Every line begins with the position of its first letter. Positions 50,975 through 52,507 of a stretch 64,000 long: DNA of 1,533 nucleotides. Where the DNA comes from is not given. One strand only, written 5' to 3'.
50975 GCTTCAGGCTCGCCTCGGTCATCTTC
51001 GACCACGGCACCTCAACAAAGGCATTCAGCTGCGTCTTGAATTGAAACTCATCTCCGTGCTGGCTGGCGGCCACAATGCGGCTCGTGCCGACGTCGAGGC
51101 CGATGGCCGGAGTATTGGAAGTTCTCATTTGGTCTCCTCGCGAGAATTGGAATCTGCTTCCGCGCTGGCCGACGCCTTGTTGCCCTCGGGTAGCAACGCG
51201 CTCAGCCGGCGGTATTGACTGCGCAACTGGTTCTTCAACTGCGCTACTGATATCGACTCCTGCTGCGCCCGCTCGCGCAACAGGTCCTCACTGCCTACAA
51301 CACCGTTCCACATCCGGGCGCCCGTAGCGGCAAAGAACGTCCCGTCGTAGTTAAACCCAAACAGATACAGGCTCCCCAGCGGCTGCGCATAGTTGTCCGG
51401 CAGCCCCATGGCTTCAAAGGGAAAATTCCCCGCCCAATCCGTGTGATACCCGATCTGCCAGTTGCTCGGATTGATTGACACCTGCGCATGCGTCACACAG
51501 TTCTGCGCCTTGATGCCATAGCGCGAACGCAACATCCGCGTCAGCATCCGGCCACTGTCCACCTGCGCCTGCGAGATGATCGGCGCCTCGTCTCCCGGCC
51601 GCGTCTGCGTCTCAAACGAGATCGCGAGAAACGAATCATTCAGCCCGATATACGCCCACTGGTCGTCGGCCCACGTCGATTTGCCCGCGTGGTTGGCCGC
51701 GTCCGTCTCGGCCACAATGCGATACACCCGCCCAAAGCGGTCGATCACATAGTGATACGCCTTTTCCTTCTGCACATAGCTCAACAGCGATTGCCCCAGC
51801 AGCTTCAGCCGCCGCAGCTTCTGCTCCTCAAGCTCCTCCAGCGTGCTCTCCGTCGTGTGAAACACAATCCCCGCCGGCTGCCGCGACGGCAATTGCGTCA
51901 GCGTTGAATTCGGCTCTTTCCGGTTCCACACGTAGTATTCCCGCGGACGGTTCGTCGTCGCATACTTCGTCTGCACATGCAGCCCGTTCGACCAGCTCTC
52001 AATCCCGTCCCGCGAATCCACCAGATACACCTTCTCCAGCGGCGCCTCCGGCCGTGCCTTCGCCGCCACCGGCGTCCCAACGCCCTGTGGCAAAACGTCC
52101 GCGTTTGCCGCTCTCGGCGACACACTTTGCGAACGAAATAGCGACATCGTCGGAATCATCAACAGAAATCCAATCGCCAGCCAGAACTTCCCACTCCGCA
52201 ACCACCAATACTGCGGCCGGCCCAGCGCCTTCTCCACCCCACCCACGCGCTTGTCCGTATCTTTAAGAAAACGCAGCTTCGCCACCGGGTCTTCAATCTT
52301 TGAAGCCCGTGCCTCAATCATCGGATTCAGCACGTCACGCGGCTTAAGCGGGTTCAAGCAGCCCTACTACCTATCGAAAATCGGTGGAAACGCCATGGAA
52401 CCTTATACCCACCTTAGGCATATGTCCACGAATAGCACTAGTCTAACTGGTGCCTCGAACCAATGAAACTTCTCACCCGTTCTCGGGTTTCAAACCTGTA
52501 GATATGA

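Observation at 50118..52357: Peptidoglycan amidase translationally coupled to an actin-fold ATPase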

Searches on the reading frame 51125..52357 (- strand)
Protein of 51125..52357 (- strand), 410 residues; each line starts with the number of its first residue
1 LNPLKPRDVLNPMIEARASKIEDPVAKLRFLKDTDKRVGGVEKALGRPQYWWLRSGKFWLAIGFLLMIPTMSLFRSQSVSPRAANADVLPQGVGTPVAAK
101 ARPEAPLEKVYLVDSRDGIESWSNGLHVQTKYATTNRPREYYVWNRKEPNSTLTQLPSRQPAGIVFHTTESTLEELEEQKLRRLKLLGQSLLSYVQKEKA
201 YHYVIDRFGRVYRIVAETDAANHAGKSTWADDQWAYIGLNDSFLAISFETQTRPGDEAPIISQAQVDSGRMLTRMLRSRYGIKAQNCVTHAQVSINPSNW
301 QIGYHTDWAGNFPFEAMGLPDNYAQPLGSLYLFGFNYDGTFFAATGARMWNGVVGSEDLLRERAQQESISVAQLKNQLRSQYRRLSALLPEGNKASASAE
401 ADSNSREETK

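Call 3: search_protein_families(library=pfam, proteins=[window:51125-52357:-], max_evalue=0.1)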
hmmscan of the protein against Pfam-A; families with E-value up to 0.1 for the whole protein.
window:51125-52357:- (410 aa): 1 family
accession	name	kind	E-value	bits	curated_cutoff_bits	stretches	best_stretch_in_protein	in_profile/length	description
PF01510.30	Amidase_2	-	9.6e-15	55.5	26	1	159-293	3-122/131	N-acetylmuramoyl-L-alanine amidase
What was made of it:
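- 51125..52357 (-): Gene for a 410-aa bitopic Amidase_2 protein (cytoplasmic tail, one TM helix, periplasmic domain). Pfam Amidase_2 E=9.6e-15 (call 3).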

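Call 4: search_protein_families(library=ncbifam, proteins=[window:51125-52357:-], max_evalue=0.1)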
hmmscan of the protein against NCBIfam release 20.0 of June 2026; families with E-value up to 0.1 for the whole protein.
window:51125-52357:- (410 aa): 1 family
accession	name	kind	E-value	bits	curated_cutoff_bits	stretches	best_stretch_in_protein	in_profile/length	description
NF008758.0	PRK11789.1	equivalog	4.8e-06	26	143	1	200-294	77-162/190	1,6-anhydro-N-acetylmuramyl-L-alanine amidase AmpD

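Call 10: find_homologous_proteins(query=window:51125-52357:-, max_evalue=0.00001)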
Query window:51125-52357:- (410 aa): 4118 proteins with E <= 0.00001 among 8000 candidates; the best 120 are listed.
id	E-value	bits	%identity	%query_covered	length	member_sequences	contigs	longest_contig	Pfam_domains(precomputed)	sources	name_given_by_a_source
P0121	3.5e-265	897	95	100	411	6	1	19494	PF01510.31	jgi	jgi:hypothetical protein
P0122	2.5e-259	878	97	97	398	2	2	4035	PF01510.31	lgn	-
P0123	6.4e-215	732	79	99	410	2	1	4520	PF01510.31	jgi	jgi:hypothetical protein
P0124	7.2e-215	732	78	100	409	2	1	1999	PF01510.31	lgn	-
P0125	1.1e-213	728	80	99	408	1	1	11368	PF01510.31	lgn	-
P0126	1.6e-209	714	77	99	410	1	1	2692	PF01510.31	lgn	-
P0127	2.9e-208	710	77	98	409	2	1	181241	PF01510.31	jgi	jgi:hypothetical protein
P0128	1.1e-206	705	76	99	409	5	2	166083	PF01510.31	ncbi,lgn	-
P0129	1.3e-203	695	77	97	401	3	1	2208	PF01510.31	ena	-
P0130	2.2e-203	694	78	96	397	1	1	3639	PF01510.31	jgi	-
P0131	4.4e-203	693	78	96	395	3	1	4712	PF01510.31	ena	-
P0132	3.5e-201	687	79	92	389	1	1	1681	PF01510.31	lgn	-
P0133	7.6e-201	685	76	96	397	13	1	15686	PF01510.31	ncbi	-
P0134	7.6e-200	682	76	96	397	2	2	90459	PF01510.31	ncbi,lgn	-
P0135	2.8e-199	680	75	97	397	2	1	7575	PF01510.31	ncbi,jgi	jgi:hypothetical protein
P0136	3.1e-199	680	77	96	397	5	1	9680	PF01510.31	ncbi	-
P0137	1.7e-196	671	75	97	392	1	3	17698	PF01510.31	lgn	-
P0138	5.0e-196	670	76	97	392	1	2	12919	PF01510.31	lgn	-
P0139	5.3e-196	669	76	96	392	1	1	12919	PF01510.31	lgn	-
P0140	6.7e-196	669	74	96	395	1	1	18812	PF01510.31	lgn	-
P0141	8.7e-196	669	75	97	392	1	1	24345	PF01510.31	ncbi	-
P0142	1.4e-195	668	76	97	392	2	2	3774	PF01510.31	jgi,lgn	jgi:hypothetical protein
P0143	4.0e-195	667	74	95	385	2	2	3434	PF01510.31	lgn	-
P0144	1.7e-194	665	72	99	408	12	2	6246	PF01510.31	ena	-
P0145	3.8e-193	660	74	97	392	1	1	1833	PF01510.31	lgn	-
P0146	4.7e-193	660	71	98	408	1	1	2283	PF01510.31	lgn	-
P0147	8.7e-192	656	73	97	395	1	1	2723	PF01510.31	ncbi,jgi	jgi:hypothetical protein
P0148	1.0e-191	655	70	98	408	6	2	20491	PF01510.31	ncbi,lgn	-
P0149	3.0e-191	654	72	97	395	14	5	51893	PF01510.31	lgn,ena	-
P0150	6.4e-190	649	70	100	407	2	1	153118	PF01510.31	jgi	jgi:hypothetical protein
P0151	1.8e-188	645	70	96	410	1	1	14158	PF01510.31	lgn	-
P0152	1.5e-187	642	71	95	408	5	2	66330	PF01510.31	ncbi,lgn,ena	-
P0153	2.8e-185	634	69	98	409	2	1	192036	PF01510.31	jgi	jgi:hypothetical protein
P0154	1.7e-184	632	66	100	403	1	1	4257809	PF01510.31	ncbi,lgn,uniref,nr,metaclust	ncbi:N-acetylmuramoyl-L-alanine amidase [Bryobacter aggregatus]|uniref:peptidoglycan recognition pro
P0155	9.3e-184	629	69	98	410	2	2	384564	PF01510.31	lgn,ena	-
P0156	3.6e-183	627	69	97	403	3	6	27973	PF01510.31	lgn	-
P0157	1.4e-182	625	69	96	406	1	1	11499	PF01510.31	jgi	jgi:hypothetical protein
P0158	4.7e-182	624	75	90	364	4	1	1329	PF01510.31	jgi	jgi:hypothetical protein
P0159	8.2e-182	623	69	94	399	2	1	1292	PF01510.31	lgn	-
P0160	1.2e-181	622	69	97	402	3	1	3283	PF01510.31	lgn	-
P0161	4.6e-179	614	67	97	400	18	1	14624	PF01510.31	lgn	-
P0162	2.8e-178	611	78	84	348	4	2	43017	PF01510.31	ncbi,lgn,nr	ncbi:MAG: N-acetylmuramoyl-L-alanine amidase [Acidobacteria bacterium]|nr:N-acetylmuramoyl-L-alanine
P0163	6.8e-177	607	70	93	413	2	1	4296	PF01510.31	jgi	jgi:hypothetical protein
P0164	2.3e-176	605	71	92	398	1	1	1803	PF01510.31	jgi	jgi:hypothetical protein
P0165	2.2e-164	565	65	90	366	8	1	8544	PF01510.31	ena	-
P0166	2.8e-164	565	64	92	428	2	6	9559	PF01510.31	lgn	-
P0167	4.2e-160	551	62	97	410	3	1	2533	PF01510.31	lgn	-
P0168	5.8e-156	538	77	72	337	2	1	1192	PF01510.31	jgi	jgi:hypothetical protein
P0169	1.8e-155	536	83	69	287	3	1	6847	PF01510.31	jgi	-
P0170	4.9e-152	525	73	74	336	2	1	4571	PF01510.31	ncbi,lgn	-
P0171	1.3e-140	487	71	69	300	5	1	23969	PF01510.31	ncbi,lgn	-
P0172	1.9e-114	401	50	94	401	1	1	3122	PF01510.31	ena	-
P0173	3.4e-113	397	50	93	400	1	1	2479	PF01510.31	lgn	-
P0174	1.6e-112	395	50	94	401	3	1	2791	PF01510.31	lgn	-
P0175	2.6e-112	394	49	94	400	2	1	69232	PF01510.31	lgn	-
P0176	3.8e-112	393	48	94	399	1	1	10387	PF01510.31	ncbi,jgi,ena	jgi:hypothetical protein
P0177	1.7e-111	391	49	94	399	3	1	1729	PF01510.31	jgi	-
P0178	4.6e-111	390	47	93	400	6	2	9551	PF01510.31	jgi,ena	-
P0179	1.0e-110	389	48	94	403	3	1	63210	PF01510.31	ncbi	-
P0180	1.3e-110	388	49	94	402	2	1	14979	PF01510.31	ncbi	-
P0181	1.9e-110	388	48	98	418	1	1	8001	PF01510.31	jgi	jgi:hypothetical protein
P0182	6.8e-110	386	49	94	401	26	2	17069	PF01510.31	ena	-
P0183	1.6e-109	385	49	94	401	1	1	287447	PF01510.31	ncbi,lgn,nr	ncbi:MAG: N-acetylmuramoyl-L-alanine amidase [Bryobacteraceae bacterium]|nr:N-acetylmuramoyl-L-alani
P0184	6.3e-109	383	48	92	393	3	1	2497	PF01510.31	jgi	jgi:hypothetical protein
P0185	2.3e-108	381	48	93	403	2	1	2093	PF01510.31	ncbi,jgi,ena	jgi:hypothetical protein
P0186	1.5e-104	368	47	94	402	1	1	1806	PF01510.31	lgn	-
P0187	2.3e-104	368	47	91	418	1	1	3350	PF01510.31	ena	-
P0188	4.1e-104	367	44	98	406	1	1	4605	PF01510.31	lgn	-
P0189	1.3e-103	365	54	70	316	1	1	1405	PF01510.31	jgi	-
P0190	4.7e-102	360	52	71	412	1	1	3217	PF01510.31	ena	-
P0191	1.7e-101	358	46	91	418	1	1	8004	PF01510.31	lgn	-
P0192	6.7e-101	356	44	98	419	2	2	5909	PF01510.31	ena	-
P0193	2.0e-100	355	46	93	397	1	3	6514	PF01510.31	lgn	-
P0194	3.8e-100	354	51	90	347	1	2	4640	PF01510.31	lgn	-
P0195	4.7e-100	354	45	93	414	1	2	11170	PF01510.31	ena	-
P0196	5.1e-100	353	47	94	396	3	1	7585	PF01510.31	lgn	-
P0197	6.4e-100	353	47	91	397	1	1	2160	PF01510.31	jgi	jgi:hypothetical protein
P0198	8.1e-100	353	45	94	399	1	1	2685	PF01510.31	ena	-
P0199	4.0e-99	350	46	97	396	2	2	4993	PF01510.31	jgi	jgi:N-acetylmuramoyl-L-alanine amidase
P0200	4.8e-99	350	45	94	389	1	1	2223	PF01510.31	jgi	jgi:hypothetical protein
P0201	5.1e-99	350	46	91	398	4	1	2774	PF01510.31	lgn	-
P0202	6.0e-99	350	46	94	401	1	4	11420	PF01510.31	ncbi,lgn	-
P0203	2.4e-98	348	44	92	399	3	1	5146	PF01510.31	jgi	jgi:hypothetical protein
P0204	2.8e-98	348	44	96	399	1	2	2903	PF01510.31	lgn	-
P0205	4.0e-98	347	45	91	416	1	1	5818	PF01510.31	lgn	-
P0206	4.0e-98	347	46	93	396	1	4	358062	PF01510.31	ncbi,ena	-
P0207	5.3e-98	347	46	92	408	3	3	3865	PF01510.31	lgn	-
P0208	6.8e-98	346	44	91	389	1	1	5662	PF01510.31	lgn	-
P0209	8.0e-98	346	44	94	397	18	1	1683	PF01510.31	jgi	jgi:hypothetical protein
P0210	8.5e-98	346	45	92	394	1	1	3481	PF01510.31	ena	-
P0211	9.1e-98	346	48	89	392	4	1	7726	PF01510.31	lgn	-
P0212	1.2e-97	346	46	94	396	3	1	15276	PF01510.31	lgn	-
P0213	1.2e-97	346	43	96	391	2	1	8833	PF01510.31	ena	-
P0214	1.7e-97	345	48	89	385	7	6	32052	PF01510.31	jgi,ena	jgi:hypothetical protein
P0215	1.9e-97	345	46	90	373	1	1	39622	PF01510.31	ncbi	-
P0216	2.4e-97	345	45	96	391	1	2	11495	PF01510.31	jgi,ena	jgi:hypothetical protein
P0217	2.4e-97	345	47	93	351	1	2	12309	PF01510.31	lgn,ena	-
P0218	2.5e-97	345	47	86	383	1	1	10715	PF01510.31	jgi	jgi:hypothetical protein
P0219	3.6e-97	344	49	91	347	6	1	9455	PF01510.31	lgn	-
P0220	3.9e-97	344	45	93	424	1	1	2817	PF01510.31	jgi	jgi:hypothetical protein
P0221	4.9e-97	344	47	89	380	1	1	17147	PF01510.31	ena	-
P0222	6.7e-97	343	46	91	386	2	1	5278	PF01510.31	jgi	jgi:hypothetical protein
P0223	6.7e-97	343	53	77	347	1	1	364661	PF01510.31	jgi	jgi:hypothetical protein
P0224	7.2e-97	343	48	84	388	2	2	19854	PF01510.31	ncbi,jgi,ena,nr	ncbi:MAG TPA: peptidoglycan recognition family protein [Candidatus Acidoferrales bacterium]|jgi:hypo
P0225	9.5e-97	343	42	94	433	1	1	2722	PF01510.31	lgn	-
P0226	1.0e-96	343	44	91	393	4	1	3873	PF01510.31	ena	-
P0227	1.1e-96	342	45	91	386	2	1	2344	PF01510.31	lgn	-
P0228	1.2e-96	342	45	95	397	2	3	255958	PF01510.31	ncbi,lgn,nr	ncbi:MAG: peptidoglycan recognition protein family protein [Bryobacteraceae bacterium]|nr:peptidogly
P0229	1.5e-96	342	45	94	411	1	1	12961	PF01510.31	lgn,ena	-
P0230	1.5e-96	342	43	95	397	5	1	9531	PF01510.31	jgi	jgi:hypothetical protein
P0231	1.5e-96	342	45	92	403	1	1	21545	PF01510.31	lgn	-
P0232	1.6e-96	342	45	93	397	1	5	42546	PF01510.31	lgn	-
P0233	1.7e-96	342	45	95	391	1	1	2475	PF01510.31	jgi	jgi:hypothetical protein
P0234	2.4e-96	341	44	95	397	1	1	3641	PF01510.31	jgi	jgi:hypothetical protein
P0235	2.7e-96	341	51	75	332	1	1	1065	PF01510.31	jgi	jgi:hypothetical protein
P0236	3.6e-96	341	44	93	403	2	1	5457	PF01510.31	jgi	-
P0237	3.6e-96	341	45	96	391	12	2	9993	PF01510.31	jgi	-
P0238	3.8e-96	341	45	92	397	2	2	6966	PF01510.31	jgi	-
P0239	4.9e-96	340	51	71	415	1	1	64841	PF01510.31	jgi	jgi:hypothetical protein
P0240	5.0e-96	340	44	92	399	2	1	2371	PF01510.31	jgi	jgi:N-acetylmuramoyl-L-alanine amidase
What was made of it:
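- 51125..52357 (-): 4118 homologues at E<=1e-5 (call 10).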

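Call 14: search_solved_structures(query=window:51125-52357:-, max_evalue=1, show_alignments=2)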
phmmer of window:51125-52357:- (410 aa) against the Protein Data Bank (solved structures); distinct sequences matched with E-value up to 1: 7.
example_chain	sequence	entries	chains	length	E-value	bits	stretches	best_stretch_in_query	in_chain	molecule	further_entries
4bxd_A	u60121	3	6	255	0.0035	19.7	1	207-308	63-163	AMPDH3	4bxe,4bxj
2bh7_A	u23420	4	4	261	0.016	17.5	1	191-294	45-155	N-ACETYLMURAMOYL-L-ALANINE AMIDASE | N-ACETYLMURAMOYL-L-ALANINE AMIDASE AMID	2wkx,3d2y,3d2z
2rkq_A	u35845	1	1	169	0.06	15.6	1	143-238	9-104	Peptidoglycan-recognition protein-SD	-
4bol_A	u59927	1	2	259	0.075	15.3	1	201-294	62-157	AMPDH2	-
4bj4_A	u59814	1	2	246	0.077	15.2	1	201-294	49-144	AMPDH2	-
4bpa_A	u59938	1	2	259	0.081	15.2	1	201-294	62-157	AMPDH2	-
7f5i_A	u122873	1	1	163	0.57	12.4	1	212-291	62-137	amidase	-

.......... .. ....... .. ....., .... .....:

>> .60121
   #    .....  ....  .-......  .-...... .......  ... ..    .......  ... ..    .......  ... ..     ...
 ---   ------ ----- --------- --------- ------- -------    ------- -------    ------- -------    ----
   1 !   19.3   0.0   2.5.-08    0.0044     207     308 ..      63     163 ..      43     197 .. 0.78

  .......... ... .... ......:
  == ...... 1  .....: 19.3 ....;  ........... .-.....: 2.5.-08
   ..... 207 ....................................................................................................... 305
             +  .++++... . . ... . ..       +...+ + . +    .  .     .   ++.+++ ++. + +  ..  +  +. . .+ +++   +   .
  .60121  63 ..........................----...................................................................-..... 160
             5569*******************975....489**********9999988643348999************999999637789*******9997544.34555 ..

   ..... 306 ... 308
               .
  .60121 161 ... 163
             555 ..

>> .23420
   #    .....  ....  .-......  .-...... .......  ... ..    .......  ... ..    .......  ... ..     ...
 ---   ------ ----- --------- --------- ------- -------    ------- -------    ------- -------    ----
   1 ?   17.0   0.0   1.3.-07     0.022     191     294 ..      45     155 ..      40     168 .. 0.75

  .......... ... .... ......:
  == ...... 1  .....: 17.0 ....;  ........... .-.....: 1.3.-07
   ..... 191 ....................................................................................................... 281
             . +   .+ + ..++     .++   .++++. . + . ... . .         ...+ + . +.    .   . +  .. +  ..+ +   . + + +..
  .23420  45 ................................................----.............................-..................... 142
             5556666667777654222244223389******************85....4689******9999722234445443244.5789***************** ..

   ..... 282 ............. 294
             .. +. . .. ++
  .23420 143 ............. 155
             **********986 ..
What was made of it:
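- On Amidase_2 / PGRP N-acetylmuramoyl-L-alanine amidase (Pfam PF01510): The single-sequence alignment puts Q301 opposite the AmpDh3 Asp (call 14).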

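Call 36: predict_structure(alignment_id=A2)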
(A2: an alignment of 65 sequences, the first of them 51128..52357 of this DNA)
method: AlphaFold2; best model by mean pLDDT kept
length: 410 residues; sequences in the alignment: 65
mean_pLDDT: 84.9   pTM: 0.73
mean pLDDT of the five models: 84.9, 84.6, 83.7, 83.3, 81.7
residues with pLDDT >= 90: 246; 70-90: 95; 50-70: 29; < 50: 40
segments of 3 or more residues with pLDDT < 50: 69-89, 91-94, 397-410
pLDDT, mean of each block of 10 residues (from residue 1): 73 89 90 89 80 76 68 43 45 52 87 98 98 96 93 91 93 81 92 95 97 98 93 95 96 70 96 98 96 94 77 94 94 93 83 95 98 98 94 55 39
secondary structure, 60 per line:
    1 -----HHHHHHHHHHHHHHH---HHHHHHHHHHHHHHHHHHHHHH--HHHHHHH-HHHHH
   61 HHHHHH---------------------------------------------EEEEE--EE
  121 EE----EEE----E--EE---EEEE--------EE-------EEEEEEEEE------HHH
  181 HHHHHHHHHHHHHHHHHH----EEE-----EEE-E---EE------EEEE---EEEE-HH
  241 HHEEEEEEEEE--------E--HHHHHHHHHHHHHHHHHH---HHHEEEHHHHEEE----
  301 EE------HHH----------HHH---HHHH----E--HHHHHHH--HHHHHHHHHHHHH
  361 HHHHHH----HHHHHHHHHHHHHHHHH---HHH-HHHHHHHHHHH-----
elements in order: H6-20 H24-45 H48-54 H56-66 E112-116 E119-122 E127-129 E142-145 E163-171 H178-198 E203-205 E211-213 E227-230 E234-237 H239-242 E243-251 H263-280 E287-289 H290-293 E294-296 H328-331 H339-345 H348-366 H371-387 H395-405
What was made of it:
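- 51125..52357 (-): Model pLDDT 84.9 (call 36).
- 52190..52357 (-): Cytoplasmic N-terminal tail, residues 1-56; predicted helices 6-20 and 24-45. Model pLDDT about 89-90 over residues 11-40 (call 36).
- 52130..52189 (-): Single transmembrane segment, residues 57-76 (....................). Helix 56-66 in the model, followed by a low-confidence linker 69-94 (call 36).
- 51188..52045 (-): Periplasmic globular domain, residues 105-390. Holds the Amidase_2 core (159-293), an N-terminal beta extension (SNGL motif) and C-terminal helices. pLDDT 87-98 across most of the region (call 36).
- A single TM helix followed by a roughly 30-residue disordered linker (69-94, call 36) is a poor conduit for conformational signalling.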

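Call 41: fold_search(model_id=the predicted structure, library=pdb)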
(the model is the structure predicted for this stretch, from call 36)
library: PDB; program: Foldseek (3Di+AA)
matches with E <= 10: 163; with E <= 0.001: 32
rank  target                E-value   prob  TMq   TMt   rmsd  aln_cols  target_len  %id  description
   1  2y2b_B                1.7e-07  1.00  0.24  0.49   7.7       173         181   19  crystal structure of AmpD in complex with reaction products (released 2011-07-20)
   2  2y28_B                2.0e-07  1.00  0.28  0.60   7.6       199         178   18  crystal structure of Se-Met AmpD derivative (released 2011-07-20)
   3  2y28_A                3.1e-07  1.00  0.27  0.58   7.3       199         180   18  crystal structure of Se-Met AmpD derivative (released 2011-07-20)
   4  4bj4_A                4.2e-07  1.00  0.30  0.49   6.6       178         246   23  Structure of Pseudomonas aeruginosa amidase Ampdh2 (released 2013-07-24)
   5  2bh7                  4.7e-07  1.00  0.30  0.47   4.2       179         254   23  Crystal structure of a SeMet derivative of AmiD at 2.2 angstroms (released 2006-06-22)
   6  4bpa_A                9.8e-07  1.00  0.30  0.49   5.9       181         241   25  Crystal structure of AmpDh2 from Pseudomonas aeruginosa in complex with NAG-NAM-NAG-NAM tetrasaccharide (released 2013-07-17)
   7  3d2z_A                1.2e-06  1.00  0.30  0.46   4.4       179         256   23  Complex of the N-acetylmuramyl-L-alanine amidase AmiD from E.coli with the product L-Ala-D-gamma-Glu-L-Lys (released 2009-06-16)
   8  6ssc                  1.2e-06  1.00  0.25  0.64   8.8       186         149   19  N-acetylmuramoyl-L-alanine amidase LysC from Clostridium intestinale URNW (released 2020-09-30)
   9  4bol_A                1.7e-06  1.00  0.27  0.45   8.0       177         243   23  Crystal structure of AmpDh2 from Pseudomonas aeruginosa in complex with pentapeptide (released 2013-07-17)
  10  6srt                  1.7e-06  1.00  0.25  0.63   9.0       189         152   19  Endolysine N-acetylmuramoyl-L-alanine amidase LysCS from Clostridium intestinale URNW (released 2020-09-30)
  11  3d2y_A                2.0e-06  1.00  0.30  0.47   4.2       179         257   22  Complex of the N-acetylmuramyl-L-alanine amidase AmiD from E.coli with the substrate anhydro-N-acetylmuramic acid-L-Al (released 2009-06-16)
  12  2y2c_A                2.0e-06  1.00  0.23  0.50   7.6       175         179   18  crystal structure of AmpD Apoenzyme (released 2011-07-20)
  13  4bxj_A                2.9e-06  1.00  0.31  0.49   6.7       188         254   21  CRYSTAL STRUCTURE OF AMPDH3 FROM PSEUDOMONAS AERUGINOSA (released 2013-10-09)
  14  4bxd_A                2.9e-06  1.00  0.30  0.48   6.7       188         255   21  CRYSTAL STRUCTURE OF AMPDH3 FROM PSEUDOMONAS AERUGINOSA IN COMPLEX WITH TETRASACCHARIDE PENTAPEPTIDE (released 2013-10-09)
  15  2y28_C                3.7e-06  1.00  0.28  0.60   7.5       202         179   17  crystal structure of Se-Met AmpD derivative (released 2011-07-20)
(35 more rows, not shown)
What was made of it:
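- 51125..52357 (-): Best PDB folds are AmpD, AmpDh2 and AmiD (call 41).
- On Amidase_2 / PGRP N-acetylmuramoyl-L-alanine amidase (Pfam PF01510): Folds match AmpD, AmpDh2, AmiD and T7 lysozyme (call 41).
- Foldseek also matches non-catalytic PGRPs such as PGRP-SA, PGRP-SD and PGRP-LC (call 41).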
